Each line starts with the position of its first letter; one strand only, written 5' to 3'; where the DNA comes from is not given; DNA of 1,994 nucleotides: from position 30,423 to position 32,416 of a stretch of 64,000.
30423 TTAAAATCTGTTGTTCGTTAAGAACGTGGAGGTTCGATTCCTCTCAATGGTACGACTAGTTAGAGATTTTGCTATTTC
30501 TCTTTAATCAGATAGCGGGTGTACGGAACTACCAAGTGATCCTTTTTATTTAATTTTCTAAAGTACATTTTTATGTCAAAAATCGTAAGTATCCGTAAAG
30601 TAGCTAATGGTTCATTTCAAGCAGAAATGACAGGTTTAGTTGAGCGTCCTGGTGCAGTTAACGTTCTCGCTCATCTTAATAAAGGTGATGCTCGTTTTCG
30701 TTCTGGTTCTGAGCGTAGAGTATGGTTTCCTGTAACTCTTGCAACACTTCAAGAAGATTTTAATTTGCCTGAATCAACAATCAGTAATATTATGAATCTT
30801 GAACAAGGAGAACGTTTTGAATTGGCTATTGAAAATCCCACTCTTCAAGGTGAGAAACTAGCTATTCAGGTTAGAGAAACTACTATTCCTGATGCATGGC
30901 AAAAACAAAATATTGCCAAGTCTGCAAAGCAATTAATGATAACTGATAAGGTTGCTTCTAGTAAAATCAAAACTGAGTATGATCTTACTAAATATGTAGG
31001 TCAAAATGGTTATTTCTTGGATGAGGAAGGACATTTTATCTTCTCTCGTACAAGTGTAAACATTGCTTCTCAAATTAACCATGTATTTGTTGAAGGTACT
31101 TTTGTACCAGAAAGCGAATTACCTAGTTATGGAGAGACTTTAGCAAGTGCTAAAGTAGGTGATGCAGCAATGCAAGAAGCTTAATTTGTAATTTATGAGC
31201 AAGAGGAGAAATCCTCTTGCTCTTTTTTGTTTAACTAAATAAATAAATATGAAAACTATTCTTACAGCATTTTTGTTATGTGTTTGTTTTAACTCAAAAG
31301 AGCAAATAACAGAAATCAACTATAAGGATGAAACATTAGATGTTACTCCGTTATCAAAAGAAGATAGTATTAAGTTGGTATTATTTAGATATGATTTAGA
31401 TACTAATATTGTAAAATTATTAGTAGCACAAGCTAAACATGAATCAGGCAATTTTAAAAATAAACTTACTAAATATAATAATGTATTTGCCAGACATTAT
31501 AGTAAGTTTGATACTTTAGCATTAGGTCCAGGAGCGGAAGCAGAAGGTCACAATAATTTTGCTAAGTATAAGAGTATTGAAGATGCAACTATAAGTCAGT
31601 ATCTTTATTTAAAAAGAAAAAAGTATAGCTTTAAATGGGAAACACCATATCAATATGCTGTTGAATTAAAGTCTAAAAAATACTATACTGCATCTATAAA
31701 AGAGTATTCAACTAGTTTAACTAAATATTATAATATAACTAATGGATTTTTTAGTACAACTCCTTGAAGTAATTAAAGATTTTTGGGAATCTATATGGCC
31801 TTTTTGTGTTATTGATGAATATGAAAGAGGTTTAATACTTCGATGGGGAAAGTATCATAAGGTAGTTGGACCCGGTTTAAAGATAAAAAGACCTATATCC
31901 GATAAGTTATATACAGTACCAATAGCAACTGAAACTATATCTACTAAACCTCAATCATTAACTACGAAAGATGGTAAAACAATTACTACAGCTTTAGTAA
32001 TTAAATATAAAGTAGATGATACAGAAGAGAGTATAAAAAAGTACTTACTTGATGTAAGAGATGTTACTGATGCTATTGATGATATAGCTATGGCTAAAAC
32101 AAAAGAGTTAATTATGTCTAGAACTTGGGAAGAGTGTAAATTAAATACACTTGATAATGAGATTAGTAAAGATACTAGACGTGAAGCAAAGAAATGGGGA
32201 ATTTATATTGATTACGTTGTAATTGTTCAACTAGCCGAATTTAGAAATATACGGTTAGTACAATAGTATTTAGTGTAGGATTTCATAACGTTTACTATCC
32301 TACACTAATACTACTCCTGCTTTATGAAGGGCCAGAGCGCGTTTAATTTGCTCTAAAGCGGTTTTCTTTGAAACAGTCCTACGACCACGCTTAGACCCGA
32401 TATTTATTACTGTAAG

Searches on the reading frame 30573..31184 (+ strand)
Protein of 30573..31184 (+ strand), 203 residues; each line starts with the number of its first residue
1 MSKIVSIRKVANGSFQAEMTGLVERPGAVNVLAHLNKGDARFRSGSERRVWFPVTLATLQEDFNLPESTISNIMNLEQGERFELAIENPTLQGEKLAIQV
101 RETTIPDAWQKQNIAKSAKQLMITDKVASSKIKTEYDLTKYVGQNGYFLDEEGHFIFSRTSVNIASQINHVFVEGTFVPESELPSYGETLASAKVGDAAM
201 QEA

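Call 7: search_protein_families(library=phrogs, proteins=[window:30573-31184:+], max_evalue=0.00001)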
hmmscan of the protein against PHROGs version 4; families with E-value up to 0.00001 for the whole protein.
window:30573-31184:+ (203 aa): 0 families

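Call 12: find_related_loci(query=window:30573-31184:+, collection=viral_contigs, flank=6000)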
Query window:30573-31184:+ (203 aa) in viral_contigs; peptide patterns used: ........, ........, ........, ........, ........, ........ (x = any residue, [..] = any of these).
5 stretches matched a pattern, but none encodes a relative of the query by tblastn (E <= 1e-3).

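Call 18: find_encoding_contigs(protein=window:30573-31184:+, flank=10000, max_places=10)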
Protein window:30573-31184:+ (203 aa): 24 contigs read that carry it; 5 places shown.
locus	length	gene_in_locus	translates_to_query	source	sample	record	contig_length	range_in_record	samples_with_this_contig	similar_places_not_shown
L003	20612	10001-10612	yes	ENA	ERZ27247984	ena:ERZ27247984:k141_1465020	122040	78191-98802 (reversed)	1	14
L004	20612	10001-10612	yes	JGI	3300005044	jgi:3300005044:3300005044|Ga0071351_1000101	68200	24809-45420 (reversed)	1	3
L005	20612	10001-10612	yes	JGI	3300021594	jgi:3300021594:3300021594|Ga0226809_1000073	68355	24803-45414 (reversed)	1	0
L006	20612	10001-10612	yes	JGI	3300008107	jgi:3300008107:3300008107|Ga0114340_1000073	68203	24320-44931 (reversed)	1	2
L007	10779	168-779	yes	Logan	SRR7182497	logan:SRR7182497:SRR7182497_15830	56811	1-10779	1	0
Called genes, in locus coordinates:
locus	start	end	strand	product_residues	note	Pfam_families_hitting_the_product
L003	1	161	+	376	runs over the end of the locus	-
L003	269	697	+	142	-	-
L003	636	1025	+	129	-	-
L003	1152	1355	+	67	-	-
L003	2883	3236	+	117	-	-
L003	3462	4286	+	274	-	-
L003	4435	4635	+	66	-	-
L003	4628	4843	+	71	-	-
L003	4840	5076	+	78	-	-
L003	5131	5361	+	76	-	-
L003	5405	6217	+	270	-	-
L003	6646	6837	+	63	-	-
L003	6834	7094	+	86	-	-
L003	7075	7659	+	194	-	-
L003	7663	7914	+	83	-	-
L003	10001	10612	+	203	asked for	-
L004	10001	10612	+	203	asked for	-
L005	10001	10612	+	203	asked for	-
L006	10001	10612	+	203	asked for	-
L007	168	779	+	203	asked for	-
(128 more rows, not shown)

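Call 35: find_related_loci(query=A1, collection=metagenome_contigs, flank=2500)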
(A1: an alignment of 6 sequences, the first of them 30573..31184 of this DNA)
Query A1 (203 aa) in metagenome_contigs; peptide patterns used: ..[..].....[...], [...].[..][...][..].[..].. (x = any residue, [..] = any of these).
53 stretches matched a pattern; 2 encode a relative of the query (tblastn E <= 1e-3); 2 distinct loci.
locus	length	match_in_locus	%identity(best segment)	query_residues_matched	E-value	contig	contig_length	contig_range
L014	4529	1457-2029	61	2-193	2e-80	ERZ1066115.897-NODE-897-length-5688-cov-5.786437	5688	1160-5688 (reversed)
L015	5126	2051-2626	45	2-191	5e-51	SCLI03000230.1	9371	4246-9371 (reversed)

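Call 36: find_related_loci(query=A1, collection=viral_contigs, flank=2500)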
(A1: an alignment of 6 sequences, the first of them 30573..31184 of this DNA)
Query A1 (203 aa) in viral_contigs; peptide patterns used: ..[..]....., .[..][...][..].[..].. (x = any residue, [..] = any of these).
27 stretches matched a pattern, but none encodes a relative of the query by tblastn (E <= 1e-3).

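Call 74: search_protein_families(library=pfam, proteins=[window:30573-31184:+], max_evalue=0.01)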
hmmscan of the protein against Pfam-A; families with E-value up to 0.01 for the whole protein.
window:30573-31184:+ (203 aa): 0 families

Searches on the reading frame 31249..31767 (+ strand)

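Call 7: search_protein_families(library=phrogs, proteins=[window:31249-31767:+], max_evalue=0.00001)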
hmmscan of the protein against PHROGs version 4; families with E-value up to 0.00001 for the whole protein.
window:31249-31767:+ (172 aa): 1 family
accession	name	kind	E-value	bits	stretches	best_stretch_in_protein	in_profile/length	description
phrog_21890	-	lysis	7.1e-06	27.2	1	54-147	27-113/186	endolysin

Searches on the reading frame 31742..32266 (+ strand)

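Call 7: search_protein_families(library=phrogs, proteins=[window:31742-32266:+], max_evalue=0.00001)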
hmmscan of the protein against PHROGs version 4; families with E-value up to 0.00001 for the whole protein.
window:31742-32266:+ (174 aa): 1 family
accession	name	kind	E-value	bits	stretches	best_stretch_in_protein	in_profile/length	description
phrog_200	-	other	2.3e-11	44.4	1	23-161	103-252/379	lipoprotein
